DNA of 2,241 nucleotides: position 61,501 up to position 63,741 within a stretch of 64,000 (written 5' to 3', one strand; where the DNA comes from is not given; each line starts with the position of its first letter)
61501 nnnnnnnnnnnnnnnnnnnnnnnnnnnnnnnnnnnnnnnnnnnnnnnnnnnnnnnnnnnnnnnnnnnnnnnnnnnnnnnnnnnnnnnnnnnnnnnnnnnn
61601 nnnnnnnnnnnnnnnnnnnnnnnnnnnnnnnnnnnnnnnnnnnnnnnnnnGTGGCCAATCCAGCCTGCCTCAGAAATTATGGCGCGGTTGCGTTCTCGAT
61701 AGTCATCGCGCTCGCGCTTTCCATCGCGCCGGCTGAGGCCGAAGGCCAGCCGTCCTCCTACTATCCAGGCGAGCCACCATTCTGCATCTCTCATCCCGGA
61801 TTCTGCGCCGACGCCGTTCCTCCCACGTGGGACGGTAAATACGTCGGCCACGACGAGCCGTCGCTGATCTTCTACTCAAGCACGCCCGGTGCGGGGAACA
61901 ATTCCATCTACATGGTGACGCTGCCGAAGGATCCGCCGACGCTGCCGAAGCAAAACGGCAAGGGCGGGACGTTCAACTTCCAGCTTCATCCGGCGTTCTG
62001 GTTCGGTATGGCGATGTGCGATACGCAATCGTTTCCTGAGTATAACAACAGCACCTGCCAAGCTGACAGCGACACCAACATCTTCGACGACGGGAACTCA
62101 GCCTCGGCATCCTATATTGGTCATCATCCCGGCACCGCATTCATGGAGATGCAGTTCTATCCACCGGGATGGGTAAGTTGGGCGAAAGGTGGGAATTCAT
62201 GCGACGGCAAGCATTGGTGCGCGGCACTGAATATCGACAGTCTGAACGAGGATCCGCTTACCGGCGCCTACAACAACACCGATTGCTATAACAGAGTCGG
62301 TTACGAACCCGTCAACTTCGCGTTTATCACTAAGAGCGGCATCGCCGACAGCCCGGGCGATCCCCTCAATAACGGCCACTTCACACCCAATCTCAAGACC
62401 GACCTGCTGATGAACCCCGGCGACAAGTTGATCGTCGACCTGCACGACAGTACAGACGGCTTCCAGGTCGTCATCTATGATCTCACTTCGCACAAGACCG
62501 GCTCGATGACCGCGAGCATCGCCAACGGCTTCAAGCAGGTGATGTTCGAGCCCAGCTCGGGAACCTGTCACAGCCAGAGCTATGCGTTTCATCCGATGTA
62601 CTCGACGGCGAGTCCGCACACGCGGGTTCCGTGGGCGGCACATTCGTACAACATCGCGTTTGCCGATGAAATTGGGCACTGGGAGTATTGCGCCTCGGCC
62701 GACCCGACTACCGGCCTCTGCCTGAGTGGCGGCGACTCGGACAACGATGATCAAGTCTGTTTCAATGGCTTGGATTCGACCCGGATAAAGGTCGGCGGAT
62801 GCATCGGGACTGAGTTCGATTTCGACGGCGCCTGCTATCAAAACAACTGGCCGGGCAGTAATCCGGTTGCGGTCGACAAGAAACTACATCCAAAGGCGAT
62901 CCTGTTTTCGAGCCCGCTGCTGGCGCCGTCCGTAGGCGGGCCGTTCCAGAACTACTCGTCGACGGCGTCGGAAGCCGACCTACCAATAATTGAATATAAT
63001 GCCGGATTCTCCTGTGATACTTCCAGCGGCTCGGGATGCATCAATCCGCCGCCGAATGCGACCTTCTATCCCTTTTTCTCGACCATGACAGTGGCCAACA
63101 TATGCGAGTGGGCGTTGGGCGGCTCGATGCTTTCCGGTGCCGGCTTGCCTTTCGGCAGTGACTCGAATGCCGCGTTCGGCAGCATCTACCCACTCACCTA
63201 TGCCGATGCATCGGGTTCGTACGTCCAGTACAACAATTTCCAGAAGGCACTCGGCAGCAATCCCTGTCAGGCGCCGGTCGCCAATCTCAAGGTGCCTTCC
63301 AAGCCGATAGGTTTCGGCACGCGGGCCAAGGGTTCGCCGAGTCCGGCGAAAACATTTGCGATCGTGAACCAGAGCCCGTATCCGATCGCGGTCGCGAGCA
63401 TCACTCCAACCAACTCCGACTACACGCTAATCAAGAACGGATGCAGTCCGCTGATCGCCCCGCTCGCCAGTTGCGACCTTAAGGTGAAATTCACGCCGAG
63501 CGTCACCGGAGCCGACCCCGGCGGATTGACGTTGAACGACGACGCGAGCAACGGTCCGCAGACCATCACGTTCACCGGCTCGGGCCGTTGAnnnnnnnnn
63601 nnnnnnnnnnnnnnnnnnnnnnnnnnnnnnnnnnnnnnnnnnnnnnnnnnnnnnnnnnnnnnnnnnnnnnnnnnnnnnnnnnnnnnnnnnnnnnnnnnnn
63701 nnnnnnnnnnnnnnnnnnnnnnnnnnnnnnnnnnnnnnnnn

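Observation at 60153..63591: AT-rich promoter island driving two large secreted proteins (parallel beta-helix repeat protein and Cys-rich protein with a C-terminal Ig-like anchor domain) between polB and etfA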

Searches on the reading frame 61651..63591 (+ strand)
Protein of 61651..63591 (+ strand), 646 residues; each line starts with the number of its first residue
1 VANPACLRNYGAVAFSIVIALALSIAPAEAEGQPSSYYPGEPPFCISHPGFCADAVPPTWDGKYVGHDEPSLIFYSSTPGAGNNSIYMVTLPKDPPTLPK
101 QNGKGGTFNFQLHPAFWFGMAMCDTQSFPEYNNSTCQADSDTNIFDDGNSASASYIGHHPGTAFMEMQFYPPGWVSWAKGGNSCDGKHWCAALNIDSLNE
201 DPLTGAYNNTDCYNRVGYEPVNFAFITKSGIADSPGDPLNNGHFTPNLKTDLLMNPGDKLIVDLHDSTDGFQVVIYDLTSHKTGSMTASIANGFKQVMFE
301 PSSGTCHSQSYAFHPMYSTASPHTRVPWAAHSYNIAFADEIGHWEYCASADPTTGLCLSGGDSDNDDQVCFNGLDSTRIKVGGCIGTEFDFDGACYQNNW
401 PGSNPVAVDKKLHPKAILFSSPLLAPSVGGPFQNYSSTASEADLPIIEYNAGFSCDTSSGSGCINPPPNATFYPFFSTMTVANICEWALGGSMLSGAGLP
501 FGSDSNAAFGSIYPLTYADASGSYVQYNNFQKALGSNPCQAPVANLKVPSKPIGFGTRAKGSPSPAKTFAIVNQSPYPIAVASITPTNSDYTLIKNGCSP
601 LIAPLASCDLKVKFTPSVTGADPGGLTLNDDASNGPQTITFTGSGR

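Call 5: search_protein_families(library=pfam, proteins=[window:61651-63588:+], max_evalue=0.1)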
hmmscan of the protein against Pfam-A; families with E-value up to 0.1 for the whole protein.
window:61651-63588:+ (646 aa): 1 family
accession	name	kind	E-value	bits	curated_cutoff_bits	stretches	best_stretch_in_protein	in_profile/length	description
PF22073.2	Cep192_D4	-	0.0033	18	35.5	0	567-645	24-111/112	Cep192 domain 4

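Call 6: search_protein_families(library=ncbifam, proteins=[window:61651-63588:+], max_evalue=0.1)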
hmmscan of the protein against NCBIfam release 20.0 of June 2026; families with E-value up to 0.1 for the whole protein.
window:61651-63588:+ (646 aa): 1 family
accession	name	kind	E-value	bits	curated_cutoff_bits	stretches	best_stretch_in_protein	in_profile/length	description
NF012200.0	choice_anch_D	domain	6.6e-10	39.5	45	1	540-634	11-107/108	choice-of-anchor D domain-containing protein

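Call 9: find_homologous_proteins(query=window:61651-63588:+)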
Query window:61651-63588:+ (646 aa): 5399 proteins with E <= 0.001 among 8000 candidates; the best 120 are listed.
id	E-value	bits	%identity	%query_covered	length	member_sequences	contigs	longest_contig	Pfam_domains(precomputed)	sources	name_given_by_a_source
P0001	0.0e+0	1522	100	100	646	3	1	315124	-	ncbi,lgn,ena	-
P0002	1.3e-290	984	71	94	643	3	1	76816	-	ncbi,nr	ncbi:MAG TPA: hypothetical protein VMV15_09800 [Candidatus Binataceae bacterium]|nr:hypothetical pro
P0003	6.0e-211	721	53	98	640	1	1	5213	-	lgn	-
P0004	6.4e-203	694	53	93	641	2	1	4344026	-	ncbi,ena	-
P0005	2.6e-200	686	54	94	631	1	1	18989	-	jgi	jgi:hypothetical protein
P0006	1.5e-198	680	53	93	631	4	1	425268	-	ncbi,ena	-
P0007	1.9e-195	670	53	93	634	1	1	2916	-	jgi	-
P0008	5.4e-194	665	50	99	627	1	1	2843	-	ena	-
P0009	7.3e-194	664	51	94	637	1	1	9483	-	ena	-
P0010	2.5e-193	663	56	81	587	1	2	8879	-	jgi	jgi:hypothetical protein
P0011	3.7e-193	662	51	93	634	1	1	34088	-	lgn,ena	-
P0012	5.7e-193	661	49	98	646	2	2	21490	-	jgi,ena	-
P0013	3.0e-192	659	52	93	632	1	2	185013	-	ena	-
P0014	2.1e-191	656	61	74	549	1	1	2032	-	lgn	-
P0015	1.1e-190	654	51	93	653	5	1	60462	-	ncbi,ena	-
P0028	3.2e-180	619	58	75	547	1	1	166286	-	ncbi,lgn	-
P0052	1.0e-175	604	51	83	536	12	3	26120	-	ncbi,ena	-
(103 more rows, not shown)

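Call 11: search_solved_structures(query=window:61651-63588:+, max_evalue=1, show_alignments=2)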
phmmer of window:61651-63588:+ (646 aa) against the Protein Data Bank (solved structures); distinct sequences matched with E-value up to 1: 0.

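Call 15: find_encoding_contigs(protein=window:61651-63591:+, flank=10000, max_places=3)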
Protein window:61651-63591:+ (646 aa): 2 contigs read that carry it; 1 place shown.
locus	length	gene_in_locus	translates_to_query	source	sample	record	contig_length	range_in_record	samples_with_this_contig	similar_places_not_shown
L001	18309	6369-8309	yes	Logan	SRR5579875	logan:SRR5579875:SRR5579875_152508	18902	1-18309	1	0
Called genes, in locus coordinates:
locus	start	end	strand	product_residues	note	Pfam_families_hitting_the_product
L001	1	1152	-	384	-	?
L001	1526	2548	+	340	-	PF01699:Na_Ca_ex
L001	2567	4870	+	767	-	PF03104:DNA_pol_B_exo1, PF00136:DNA_pol_B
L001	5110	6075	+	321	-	PF13229:Beta_helix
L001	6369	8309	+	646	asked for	-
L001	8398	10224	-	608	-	PF01012:ETF, PF00766:ETF_alpha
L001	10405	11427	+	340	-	PF01032:FecCD, PF00950:ABC-3 (weak)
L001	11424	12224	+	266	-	PF00005:ABC_tran, PF02463:SMC_N (faint), PF13304:AAA_21 (faint)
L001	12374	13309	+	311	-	PF00149:Metallophos, PF12850:Metallophos_2 (weak)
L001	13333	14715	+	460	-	PF07969:Amidohydro_3 (weak), PF01979:Amidohydro_1, PF07969:Amidohydro_3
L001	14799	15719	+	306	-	PF01073:3Beta_HSD, PF01370:Epimerase, PF04321:RmlD_sub_bind (faint), PF05368:NmrA, PF16363:GDP_Man_Dehyd (weak), PF13460:NAD_binding_10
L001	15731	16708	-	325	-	PF01497:Peripla_BP_2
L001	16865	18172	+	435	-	PF07044:DUF1329, PF17131:TP_0789-like (weak)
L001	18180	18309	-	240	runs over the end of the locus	?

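Call 18: find_encoding_contigs(protein=P0002, flank=8000, max_places=2)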
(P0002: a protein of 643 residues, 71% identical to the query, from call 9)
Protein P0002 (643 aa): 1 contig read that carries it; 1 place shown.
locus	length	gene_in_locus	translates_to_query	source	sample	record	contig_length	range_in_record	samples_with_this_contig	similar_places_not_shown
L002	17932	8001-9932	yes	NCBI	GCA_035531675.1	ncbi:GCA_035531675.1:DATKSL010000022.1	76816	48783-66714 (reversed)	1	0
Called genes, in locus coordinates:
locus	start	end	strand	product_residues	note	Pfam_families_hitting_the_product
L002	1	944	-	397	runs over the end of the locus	PF25917:BSH_RND, PF25973:BSH_CzcB (weak), PF25876:HH_MFP_RND, PF26002:Beta-barrel_AprE (faint), PF25990:Beta-barrel_YknX, PF25954:Beta-barrel_RND_2, PF25975:CzcB_C (weak)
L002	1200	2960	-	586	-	PF03979:Sigma70_r1_1, PF00140:Sigma70_r1_2, PF04542:Sigma70_r2, PF04539:Sigma70_r3, PF04545:Sigma70_r4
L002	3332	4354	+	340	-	PF01699:Na_Ca_ex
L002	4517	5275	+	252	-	-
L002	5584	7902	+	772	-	PF03104:DNA_pol_B_exo1, PF00136:DNA_pol_B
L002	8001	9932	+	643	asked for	-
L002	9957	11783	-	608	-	PF01012:ETF, PF00766:ETF_alpha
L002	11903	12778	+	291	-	PF01497:Peripla_BP_2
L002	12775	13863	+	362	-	PF01032:FecCD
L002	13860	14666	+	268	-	PF00005:ABC_tran, PF02463:SMC_N (faint), PF13304:AAA_21 (faint)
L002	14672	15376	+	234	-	PF00702:Hydrolase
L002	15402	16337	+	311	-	PF00149:Metallophos, PF12850:Metallophos_2 (faint)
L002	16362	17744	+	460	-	PF07969:Amidohydro_3 (weak), PF01979:Amidohydro_1, PF07969:Amidohydro_3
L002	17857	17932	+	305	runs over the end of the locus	PF01073:3Beta_HSD, PF01370:Epimerase, PF04321:RmlD_sub_bind (faint), PF05368:NmrA, PF16363:GDP_Man_Dehyd (faint), PF13460:NAD_binding_10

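Call 19: find_encoding_contigs(protein=P0004, flank=8000, max_places=2)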
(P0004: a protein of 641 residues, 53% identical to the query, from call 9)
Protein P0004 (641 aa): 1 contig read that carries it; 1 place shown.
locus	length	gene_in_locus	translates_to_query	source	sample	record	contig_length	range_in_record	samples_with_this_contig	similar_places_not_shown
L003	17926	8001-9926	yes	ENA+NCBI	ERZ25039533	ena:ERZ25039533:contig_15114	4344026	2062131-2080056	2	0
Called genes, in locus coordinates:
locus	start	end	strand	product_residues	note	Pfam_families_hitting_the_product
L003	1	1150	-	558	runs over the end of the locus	PF01979:Amidohydro_1 (faint), PF07969:Amidohydro_3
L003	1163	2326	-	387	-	PF04909:Amidohydro_2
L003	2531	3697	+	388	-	PF04909:Amidohydro_2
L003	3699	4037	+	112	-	PF00128:Alpha-amylase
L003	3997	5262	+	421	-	PF00128:Alpha-amylase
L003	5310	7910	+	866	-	PF17900:Peptidase_M1_N, PF01433:Peptidase_M1, PF11940:DUF3458 (weak), PF25316:TAF2_3rd (weak), PF03130:HEAT_PBS (faint), PF13646:HEAT_2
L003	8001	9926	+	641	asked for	-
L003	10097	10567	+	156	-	PF01741:MscL, PF10571:UPF0547 (faint)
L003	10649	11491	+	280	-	PF01522:Polysacc_deac_1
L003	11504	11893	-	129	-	PF00072:Response_reg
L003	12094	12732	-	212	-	-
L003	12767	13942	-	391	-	PF00465:Fe-ADH, PF13685:Fe-ADH_2 (weak), PF25137:ADH_Fe_C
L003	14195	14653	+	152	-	-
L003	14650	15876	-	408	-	PF00144:Beta-lactamase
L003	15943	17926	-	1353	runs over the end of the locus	PF00989:PAS, PF13426:PAS_9, PF13426:PAS_9, PF13426:PAS_9, PF00989:PAS, PF08448:PAS_4, PF13426:PAS_9, PF00512:HisKA, +6 more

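Call 20: find_encoding_contigs(protein=P0028, flank=8000, max_places=2)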
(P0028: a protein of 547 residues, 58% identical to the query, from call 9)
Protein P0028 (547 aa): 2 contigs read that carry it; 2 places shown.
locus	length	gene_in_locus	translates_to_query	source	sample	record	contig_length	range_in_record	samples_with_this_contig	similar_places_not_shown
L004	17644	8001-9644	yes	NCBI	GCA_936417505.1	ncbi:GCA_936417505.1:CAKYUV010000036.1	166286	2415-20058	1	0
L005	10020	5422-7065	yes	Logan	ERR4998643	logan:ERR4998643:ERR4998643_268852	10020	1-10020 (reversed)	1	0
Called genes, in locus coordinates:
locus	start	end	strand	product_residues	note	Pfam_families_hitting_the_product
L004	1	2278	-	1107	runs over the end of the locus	PF13426:PAS_9, PF08448:PAS_4, PF01590:GAF, PF13185:GAF_2, PF13492:GAF_3, PF00989:PAS, PF08448:PAS_4, PF13426:PAS_9, +6 more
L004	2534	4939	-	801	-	PF12256:TcdB_toxin_midN (faint), PF21955:CarG-like (faint), PF13517:FG-GAP_3, PF01839:FG-GAP (weak), PF13517:FG-GAP_3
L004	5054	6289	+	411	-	-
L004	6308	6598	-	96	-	-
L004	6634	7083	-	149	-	-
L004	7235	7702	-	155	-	PF01230:HIT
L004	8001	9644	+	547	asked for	-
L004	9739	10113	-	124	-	-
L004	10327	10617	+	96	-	PF00903:Glyoxalase (weak)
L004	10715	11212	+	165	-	PF00583:Acetyltransf_1, PF13508:Acetyltransf_7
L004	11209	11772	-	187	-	-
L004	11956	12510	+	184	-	-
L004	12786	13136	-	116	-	PF04480:DUF559, PF18741:MTES_1575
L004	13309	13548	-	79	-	-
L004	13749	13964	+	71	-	-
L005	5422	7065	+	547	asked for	-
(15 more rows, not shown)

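Call 25: predict_structure(alignment_id=A2)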
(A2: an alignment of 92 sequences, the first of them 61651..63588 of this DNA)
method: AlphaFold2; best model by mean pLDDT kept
length: 646 residues; sequences in the alignment: 92
mean_pLDDT: 86.6   pTM: 0.86
mean pLDDT of the five models: 86.6, 84.6, 84.0, 81.9, 80.9
residues with pLDDT >= 90: 390; 70-90: 167; 50-70: 64; < 50: 25
segments of 3 or more residues with pLDDT < 50: 1-9, 24-39
pLDDT, mean of each block of 10 residues (from residue 1): 43 53 48 39 75 67 68 97 97 92 86 87 90 82 96 93 96 86 92 95 90 92 98 96 93 97 97 96 97 97 96 98 94 93 80 85 70 91 74 66 87 93 89 95 72 80 82 87 91 79 80 94 93 94 93 97 97 91 94 92 91 97 95 90 96
secondary structure, 60 per line:
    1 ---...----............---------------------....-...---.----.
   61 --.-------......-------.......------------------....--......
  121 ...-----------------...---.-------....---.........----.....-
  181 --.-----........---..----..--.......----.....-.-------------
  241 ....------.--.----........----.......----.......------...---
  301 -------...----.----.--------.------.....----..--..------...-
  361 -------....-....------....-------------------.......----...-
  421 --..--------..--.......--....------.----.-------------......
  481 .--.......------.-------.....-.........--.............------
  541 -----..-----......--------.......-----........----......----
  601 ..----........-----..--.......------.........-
elements in order: H11-22 H44-47 E71-76 E84-90 H109-112 E115-123 E162-170 E189-196 H210-216 E221-225 H241-244 E259-266 E271-277 E282-288 E295-297 E308-310 E336-340 E357-359 E368-371 E383-386 H406-412 E417-419 E437-443 H446-449 E475-481 E484-490 H505-509 E511-519 E522-534 E553-558 E567-573 E579-586 E591-596 E607-614 E624-630 E637-645

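Call 31: search_protein_families(library=pfam, alignment_id=A1, max_evalue=1)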
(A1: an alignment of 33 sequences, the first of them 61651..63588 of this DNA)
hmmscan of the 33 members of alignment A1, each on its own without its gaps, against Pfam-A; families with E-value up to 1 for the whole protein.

A. member 1, window:61651-63588:+ (646 aa): 1 family
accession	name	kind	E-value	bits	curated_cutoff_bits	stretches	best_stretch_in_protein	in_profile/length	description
PF22073.2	Cep192_D4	-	0.0033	18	35.5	1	567-645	24-111/112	Cep192 domain 4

B. families by the number of members that match (of 33 scanned): 15 families
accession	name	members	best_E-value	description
PF15780.11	ASH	12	5.4e-06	Abnormal spindle-like microcephaly-assoc'd, ASPM-SPD-2-Hydin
PF22073.2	Cep192_D4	7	4.3e-05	Cep192 domain 4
PF22544.2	HYDIN_VesB_CFA65-like_Ig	3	4.1e-05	HYDIN/CFA65/VesB-like, Ig-like domain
PF14604.12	SH3_9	2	0.0011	Variant SH3 domain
PF24507.1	Ig_CFAP65_4th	2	0.0025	CFAP65, fourth Ig-like domain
PF01021.25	TYA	2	0.0085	Ty transposon capsid protein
PF24798.1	Ig-CFAP74_4th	2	0.063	CFAP74 forth Ig-like domain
PF12371.14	TMEM131_like_N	1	0.00086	Transmembrane protein 131-like N-terminal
PF19331.4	MCCA_BT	1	0.022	Methylcrotonoyl-CoA carboxylase subunit alpha BT domain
PF07610.17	DUF1573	1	0.023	Protein of unknown function (DUF1573)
PF22861.1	GEO12453p1-like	1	0.088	GEO12453p1-like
PF17108.10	HET-S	1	0.17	N-terminal small S protein of HET, non-prionic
PF25249.1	Ig_CFAP65_7th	1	0.2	CFAP65, seventh Ig-like domain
PF24499.1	Ig_TMEM131L_4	1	0.21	TMEM131L fourth Ig-like domain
PF20363.3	DUF6658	1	0.27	Family of unknown function (DUF6658)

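Call 32: search_solved_structures(query=A2, max_evalue=10, show_alignments=2)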
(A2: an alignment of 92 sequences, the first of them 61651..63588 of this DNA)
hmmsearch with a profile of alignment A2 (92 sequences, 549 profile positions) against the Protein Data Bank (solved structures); distinct sequences matched with E-value up to 10: 0.

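Call 39: find_related_loci(query=A2, collection=genome_contigs, flank=6000)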
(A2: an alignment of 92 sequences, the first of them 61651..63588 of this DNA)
Query A2 (646 aa) in genome_contigs; peptide patterns used: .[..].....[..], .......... (x = any residue, [..] = any of these).
599 stretches matched a pattern (row limit reached: there are more); 530 encode a relative of the query (tblastn E <= 1e-3); the best 80 are kept; 80 distinct loci.
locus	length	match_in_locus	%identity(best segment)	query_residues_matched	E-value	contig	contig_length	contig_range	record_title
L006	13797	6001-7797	71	42-646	0e+0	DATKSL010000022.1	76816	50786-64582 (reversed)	MAG TPA_asm: Candidatus Binataceae bacterium isolate SMAG_U14053 k141_968129, whole genome shotgun sequence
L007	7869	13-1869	51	18-646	0e+0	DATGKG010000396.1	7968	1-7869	MAG TPA_asm: Candidatus Binataceae bacterium isolate SMAG_U9853 k141_1003866, whole genome shotgun sequence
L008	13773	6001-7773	52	44-646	0e+0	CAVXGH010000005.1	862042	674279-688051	MAG: uncultured delta proteobacterium isolate MFD05512.bin.1.184 genome assembly, contig: contig_19330, whole genome sho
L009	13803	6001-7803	53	44-646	0e+0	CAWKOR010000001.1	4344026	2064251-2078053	MAG: uncultured delta proteobacterium isolate MFD04944.bin.1.36 genome assembly, contig: contig_15114, whole genome shot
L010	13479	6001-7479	55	60-541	3e-173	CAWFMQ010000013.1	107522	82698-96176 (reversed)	MAG: uncultured Chloroflexia bacterium isolate MFD02134.bin.2.59 genome assembly, contig: contig_53792, whole genome sho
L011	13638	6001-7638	53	52-584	9e-172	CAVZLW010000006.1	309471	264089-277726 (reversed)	MAG: uncultured Chloroflexia bacterium isolate MFD05942.bin.1.327 genome assembly, contig: contig_55239, whole genome sh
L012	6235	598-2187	53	45-554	4e-173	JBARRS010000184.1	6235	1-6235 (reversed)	MAG: Gaiellaceae bacterium isolate MFD13499_ilm_asm_bin15 k127_358267, whole genome shotgun sequence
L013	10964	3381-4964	52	61-601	3e-170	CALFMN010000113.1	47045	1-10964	MAG TPA_asm: uncultured Chloroflexi bacterium isolate SRR5457059_bin.76_CONCOCT_v1.1_MAG genome assembly, contig: ERZ795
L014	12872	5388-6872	56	61-541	4e-169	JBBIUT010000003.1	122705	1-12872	MAG: Gammaproteobacteria bacterium isolate BQS170218_bin_6 NODE_70_length_122705_cov_5.739119, whole genome shotgun sequ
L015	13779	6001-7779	47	43-646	2e-168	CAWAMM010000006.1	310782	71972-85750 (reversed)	MAG: uncultured delta proteobacterium isolate MFD01716.bin.1.24 genome assembly, contig: contig_69188, whole genome shot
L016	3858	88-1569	54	53-539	1e-173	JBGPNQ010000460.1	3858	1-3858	MAG: Anaerolineae bacterium isolate OBJ_0618_7090110_210 k141_11303797_length_3858_cov_10.0000, whole genome shotgun seq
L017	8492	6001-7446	55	64-539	1e-166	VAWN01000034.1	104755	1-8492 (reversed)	MAG: Actinobacteria bacterium isolate AC_7 14_1009_16_30cm_scaffold_441, whole genome shotgun sequence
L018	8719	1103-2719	51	8-539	2e-166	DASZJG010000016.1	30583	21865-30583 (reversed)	MAG TPA_asm: Pseudonocardiaceae bacterium isolate SMAG_U6623 k141_2617011, whole genome shotgun sequence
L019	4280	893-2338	54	61-539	1e-171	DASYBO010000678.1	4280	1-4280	MAG TPA_asm: Pseudonocardiaceae bacterium isolate SMAG_U4909 k141_279067, whole genome shotgun sequence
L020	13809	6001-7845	48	44-645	3e-165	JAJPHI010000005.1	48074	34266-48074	MAG: Proteobacteria bacterium isolate Centralia_MAG_154 k107_33755028, whole genome shotgun sequence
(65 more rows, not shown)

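Call 47: search_protein_representatives(alignment_id=A2)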
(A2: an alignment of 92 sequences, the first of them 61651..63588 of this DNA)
Query: 92 sequences, 549 profile positions. Proteins with E-value up to 0.001 (for the whole library): 2035; up to 1e-10: 1426; up to 1e-30: 619. The best 150 are listed.
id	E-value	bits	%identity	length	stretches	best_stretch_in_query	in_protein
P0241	2.3e-223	759.2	-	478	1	70-545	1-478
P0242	8.2e-211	717.8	-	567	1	26-546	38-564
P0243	1.2e-208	710.6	-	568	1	15-547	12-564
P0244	3.6e-204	695.8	-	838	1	32-546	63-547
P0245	3.8e-204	695.8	-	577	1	7-544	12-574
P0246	2.3e-199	680.0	-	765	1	17-546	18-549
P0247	4.0e-189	646.2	-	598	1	31-545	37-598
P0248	1.1e-184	631.5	-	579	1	14-546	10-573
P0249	5.6e-184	629.2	-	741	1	13-544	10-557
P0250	1.1e-179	615.1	-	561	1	19-546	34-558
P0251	1.1e-178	611.7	-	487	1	84-475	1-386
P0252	5.6e-171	586.3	-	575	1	59-544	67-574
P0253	1.3e-163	562.0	-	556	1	24-543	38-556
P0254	2.6e-158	544.5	-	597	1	29-546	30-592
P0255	5.1e-158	543.5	-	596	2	21-340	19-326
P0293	1.1e-106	374.1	-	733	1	25-537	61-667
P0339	7.5e-86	305.3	-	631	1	44-517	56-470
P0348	1.1e-82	294.8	-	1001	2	35-365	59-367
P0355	3.5e-81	289.9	-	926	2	58-364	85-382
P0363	7.5e-79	282.2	-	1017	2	57-352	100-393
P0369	2.5e-77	277.2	-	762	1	45-515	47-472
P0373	3.4e-76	273.4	-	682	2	56-359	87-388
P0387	1.7e-73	264.5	-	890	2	36-362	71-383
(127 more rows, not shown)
